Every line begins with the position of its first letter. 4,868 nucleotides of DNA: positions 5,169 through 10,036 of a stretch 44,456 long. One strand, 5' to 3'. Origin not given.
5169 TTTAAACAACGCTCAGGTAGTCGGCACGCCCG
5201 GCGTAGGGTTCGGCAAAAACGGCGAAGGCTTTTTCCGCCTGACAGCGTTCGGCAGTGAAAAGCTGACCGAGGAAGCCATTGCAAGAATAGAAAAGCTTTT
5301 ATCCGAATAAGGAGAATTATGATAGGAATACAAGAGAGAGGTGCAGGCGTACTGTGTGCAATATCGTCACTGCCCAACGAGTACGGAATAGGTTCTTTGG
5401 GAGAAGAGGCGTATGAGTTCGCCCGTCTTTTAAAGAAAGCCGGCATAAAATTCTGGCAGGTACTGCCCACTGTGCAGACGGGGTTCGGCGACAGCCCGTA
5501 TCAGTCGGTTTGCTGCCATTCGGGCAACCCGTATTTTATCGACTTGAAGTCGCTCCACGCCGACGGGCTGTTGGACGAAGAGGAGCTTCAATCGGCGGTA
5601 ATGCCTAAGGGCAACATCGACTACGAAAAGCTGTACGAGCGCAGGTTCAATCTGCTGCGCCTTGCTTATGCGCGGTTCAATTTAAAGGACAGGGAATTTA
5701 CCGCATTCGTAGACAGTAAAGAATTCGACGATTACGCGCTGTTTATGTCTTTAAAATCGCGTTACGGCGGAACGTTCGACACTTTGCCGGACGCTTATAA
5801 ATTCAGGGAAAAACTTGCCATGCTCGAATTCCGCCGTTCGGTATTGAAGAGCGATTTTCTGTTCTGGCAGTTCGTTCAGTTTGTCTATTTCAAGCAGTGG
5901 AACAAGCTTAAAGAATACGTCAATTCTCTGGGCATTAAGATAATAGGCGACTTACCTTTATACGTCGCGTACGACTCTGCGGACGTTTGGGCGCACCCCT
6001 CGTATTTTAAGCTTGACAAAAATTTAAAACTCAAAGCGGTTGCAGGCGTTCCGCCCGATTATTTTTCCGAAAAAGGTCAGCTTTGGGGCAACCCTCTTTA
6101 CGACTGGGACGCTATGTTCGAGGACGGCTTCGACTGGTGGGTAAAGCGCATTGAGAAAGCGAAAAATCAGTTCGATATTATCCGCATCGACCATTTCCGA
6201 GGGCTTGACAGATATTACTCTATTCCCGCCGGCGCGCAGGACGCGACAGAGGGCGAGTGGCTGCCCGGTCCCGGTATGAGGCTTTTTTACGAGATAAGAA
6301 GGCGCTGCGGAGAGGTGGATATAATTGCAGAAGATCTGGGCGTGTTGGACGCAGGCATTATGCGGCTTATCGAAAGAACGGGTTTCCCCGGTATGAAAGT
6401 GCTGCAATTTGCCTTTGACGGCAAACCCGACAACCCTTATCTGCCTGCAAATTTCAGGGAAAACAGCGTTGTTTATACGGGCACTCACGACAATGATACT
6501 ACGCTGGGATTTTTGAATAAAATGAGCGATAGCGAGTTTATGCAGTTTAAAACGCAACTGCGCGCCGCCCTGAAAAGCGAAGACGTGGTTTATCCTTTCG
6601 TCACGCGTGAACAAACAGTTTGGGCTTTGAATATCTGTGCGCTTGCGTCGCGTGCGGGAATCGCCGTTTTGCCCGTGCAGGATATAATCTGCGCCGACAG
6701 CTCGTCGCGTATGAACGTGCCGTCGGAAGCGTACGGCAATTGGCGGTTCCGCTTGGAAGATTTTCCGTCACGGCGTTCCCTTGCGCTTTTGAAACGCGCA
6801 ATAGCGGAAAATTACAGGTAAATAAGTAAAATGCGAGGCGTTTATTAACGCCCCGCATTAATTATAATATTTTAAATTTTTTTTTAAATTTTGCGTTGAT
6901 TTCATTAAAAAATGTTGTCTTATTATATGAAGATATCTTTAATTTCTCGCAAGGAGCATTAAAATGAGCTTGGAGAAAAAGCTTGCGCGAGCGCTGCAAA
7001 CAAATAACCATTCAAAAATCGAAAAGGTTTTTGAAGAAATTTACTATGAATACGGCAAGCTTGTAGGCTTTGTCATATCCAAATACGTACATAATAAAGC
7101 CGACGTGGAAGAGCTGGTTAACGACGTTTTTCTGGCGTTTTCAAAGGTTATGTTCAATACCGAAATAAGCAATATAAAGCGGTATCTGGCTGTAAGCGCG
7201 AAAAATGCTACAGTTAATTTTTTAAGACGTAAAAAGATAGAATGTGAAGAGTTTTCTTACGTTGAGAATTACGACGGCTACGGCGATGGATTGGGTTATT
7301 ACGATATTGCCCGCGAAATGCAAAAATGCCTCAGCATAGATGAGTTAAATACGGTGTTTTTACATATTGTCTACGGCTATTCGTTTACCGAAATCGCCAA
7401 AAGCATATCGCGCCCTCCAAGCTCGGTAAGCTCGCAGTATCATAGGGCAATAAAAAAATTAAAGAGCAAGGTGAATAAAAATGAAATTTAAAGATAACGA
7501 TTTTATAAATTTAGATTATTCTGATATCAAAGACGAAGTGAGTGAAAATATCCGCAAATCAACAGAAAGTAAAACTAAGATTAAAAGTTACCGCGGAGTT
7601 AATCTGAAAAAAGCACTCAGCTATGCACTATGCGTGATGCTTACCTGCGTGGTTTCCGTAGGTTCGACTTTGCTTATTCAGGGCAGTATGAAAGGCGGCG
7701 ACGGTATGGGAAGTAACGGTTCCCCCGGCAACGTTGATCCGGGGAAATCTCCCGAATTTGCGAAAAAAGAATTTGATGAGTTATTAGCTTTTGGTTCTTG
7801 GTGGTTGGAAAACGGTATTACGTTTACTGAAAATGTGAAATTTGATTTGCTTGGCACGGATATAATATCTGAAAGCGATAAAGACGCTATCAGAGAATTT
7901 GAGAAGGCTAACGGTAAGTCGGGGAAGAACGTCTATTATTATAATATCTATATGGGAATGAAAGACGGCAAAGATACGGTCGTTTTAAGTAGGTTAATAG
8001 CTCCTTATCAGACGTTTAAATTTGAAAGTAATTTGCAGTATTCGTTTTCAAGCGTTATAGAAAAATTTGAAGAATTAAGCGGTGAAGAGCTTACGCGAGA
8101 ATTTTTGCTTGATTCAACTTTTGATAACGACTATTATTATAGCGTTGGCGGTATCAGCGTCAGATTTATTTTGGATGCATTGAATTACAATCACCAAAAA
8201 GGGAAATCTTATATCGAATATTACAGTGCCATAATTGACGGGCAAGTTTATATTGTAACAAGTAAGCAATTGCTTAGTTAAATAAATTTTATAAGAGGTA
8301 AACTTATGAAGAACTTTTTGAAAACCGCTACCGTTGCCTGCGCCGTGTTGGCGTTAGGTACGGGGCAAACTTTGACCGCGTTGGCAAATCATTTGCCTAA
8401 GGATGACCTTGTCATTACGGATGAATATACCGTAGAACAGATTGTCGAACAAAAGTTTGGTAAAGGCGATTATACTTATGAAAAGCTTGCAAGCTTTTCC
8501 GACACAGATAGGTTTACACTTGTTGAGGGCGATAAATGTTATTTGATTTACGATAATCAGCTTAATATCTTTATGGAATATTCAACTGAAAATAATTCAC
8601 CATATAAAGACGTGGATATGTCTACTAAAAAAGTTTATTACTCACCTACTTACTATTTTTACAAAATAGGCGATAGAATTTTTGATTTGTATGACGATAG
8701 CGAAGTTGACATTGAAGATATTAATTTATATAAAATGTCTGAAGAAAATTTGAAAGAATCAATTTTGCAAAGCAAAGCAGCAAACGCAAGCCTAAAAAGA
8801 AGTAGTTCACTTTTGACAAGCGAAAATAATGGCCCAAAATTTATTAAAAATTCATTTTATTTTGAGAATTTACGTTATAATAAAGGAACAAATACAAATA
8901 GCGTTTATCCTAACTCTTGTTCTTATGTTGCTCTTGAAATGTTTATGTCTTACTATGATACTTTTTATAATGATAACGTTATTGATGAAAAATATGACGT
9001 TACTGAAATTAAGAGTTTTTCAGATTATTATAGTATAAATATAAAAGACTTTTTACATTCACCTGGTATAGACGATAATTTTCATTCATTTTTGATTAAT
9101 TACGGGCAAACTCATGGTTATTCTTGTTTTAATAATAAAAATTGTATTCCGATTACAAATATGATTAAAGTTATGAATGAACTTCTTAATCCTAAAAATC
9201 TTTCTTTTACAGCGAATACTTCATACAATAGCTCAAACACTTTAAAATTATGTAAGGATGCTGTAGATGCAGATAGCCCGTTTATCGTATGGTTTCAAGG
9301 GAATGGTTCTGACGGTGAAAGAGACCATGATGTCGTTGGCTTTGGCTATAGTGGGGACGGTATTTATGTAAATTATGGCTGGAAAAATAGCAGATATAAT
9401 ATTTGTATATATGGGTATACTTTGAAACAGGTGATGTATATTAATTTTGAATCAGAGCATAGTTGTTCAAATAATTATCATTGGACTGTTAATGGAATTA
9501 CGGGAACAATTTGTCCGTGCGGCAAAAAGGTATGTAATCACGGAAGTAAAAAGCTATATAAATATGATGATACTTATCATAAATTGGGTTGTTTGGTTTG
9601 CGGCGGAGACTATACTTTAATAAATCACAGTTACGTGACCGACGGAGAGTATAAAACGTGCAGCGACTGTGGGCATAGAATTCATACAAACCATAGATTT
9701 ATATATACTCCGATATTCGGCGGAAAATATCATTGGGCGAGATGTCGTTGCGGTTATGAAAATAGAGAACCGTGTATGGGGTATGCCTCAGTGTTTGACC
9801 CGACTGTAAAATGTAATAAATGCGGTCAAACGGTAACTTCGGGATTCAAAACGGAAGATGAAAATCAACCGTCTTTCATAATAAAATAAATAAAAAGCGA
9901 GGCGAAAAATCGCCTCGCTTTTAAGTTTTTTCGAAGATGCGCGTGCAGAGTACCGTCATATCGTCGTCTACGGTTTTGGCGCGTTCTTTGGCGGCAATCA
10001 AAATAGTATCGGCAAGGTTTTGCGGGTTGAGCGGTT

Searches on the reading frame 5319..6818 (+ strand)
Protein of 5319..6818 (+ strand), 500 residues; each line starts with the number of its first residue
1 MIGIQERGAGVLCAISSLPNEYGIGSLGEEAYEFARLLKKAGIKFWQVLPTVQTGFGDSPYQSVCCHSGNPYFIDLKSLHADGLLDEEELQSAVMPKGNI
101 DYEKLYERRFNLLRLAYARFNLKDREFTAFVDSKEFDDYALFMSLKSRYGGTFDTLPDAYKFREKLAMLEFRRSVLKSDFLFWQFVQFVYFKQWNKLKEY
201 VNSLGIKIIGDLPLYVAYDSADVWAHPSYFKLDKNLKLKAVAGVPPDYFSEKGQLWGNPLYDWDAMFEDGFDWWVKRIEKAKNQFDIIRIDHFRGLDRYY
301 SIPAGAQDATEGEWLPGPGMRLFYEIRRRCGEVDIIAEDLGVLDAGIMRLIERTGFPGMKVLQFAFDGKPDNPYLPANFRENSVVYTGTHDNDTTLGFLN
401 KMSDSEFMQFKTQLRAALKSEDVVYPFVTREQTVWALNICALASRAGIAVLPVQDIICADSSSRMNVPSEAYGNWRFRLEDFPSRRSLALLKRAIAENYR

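Call 52: search_protein_families(library=pfam, proteins=[window:5319-6818:+], max_evalue=0.001)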
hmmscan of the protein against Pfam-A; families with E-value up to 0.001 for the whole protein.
window:5319-6818:+ (500 aa): 1 family
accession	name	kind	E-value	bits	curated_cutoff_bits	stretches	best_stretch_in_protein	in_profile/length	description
PF02446.23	Glyco_hydro_77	-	8.4e-156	519.9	25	1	14-480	2-460/465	4-alpha-glucanotransferase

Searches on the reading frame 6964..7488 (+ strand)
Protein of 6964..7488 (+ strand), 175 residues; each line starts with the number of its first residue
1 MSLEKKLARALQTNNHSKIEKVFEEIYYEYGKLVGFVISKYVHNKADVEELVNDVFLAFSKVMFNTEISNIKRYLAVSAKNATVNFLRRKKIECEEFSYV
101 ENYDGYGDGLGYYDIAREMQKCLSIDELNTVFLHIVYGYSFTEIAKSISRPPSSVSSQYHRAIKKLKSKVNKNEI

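Call 8: search_protein_families(library=pfam, proteins=[window:6964-7488:+], max_evalue=0.01)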
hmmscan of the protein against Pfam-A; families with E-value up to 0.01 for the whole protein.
window:6964-7488:+ (175 aa): 6 families
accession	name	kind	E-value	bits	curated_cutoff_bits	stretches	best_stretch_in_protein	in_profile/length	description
PF08281.18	Sigma70_r4_2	-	2e-07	31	25.7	1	131-166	19-54/54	Sigma-70, region 4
PF04542.20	Sigma70_r2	-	2e-06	27.9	24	1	28-91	3-69/71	Sigma-70 region 2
PF13936.12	HTH_38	-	5.3e-05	23.3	27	0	123-156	5-38/44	Helix-turn-helix domain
PF04545.22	Sigma70_r4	-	0.0028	17.6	24.1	1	136-167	18-49/50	Sigma-70, region 4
PF08564.16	CDC37_C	-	0.0047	17.5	22.1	0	2-29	21-48/100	Cdc37 C terminal domain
PF13921.12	Myb_DNA-bind_6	-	0.0091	16.6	22.9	0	137-174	16-51/60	Myb-like DNA-binding domain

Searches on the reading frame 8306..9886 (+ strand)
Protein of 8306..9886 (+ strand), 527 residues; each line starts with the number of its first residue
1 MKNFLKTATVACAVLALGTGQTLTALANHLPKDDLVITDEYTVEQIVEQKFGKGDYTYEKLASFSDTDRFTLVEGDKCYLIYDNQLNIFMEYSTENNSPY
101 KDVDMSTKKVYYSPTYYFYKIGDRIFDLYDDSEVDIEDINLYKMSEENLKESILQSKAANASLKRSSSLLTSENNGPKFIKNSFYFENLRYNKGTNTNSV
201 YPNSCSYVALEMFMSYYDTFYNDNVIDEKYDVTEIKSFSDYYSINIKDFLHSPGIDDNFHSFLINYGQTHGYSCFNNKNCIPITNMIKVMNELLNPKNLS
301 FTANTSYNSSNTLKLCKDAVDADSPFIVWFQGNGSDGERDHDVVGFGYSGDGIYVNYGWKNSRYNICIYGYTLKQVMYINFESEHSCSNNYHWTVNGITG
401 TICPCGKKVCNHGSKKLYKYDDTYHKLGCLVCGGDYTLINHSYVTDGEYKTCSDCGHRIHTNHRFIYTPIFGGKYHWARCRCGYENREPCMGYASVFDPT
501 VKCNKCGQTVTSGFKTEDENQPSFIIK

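Call 8: search_protein_families(library=pfam, proteins=[window:8306-9886:+], max_evalue=0.01)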
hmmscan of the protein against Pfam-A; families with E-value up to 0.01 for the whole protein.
window:8306-9886:+ (527 aa): 1 family
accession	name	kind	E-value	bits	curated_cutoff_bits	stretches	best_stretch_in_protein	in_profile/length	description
PF13529.12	Peptidase_C39_2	-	8.5e-05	23.6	24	0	202-356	13-140/143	Peptidase_C39 like family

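Call 79: search_protein_families(library=phrogs, proteins=[window:8306-9886:+], max_evalue=0.001)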
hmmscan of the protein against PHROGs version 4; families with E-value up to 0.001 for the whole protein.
window:8306-9886:+ (527 aa): 0 families
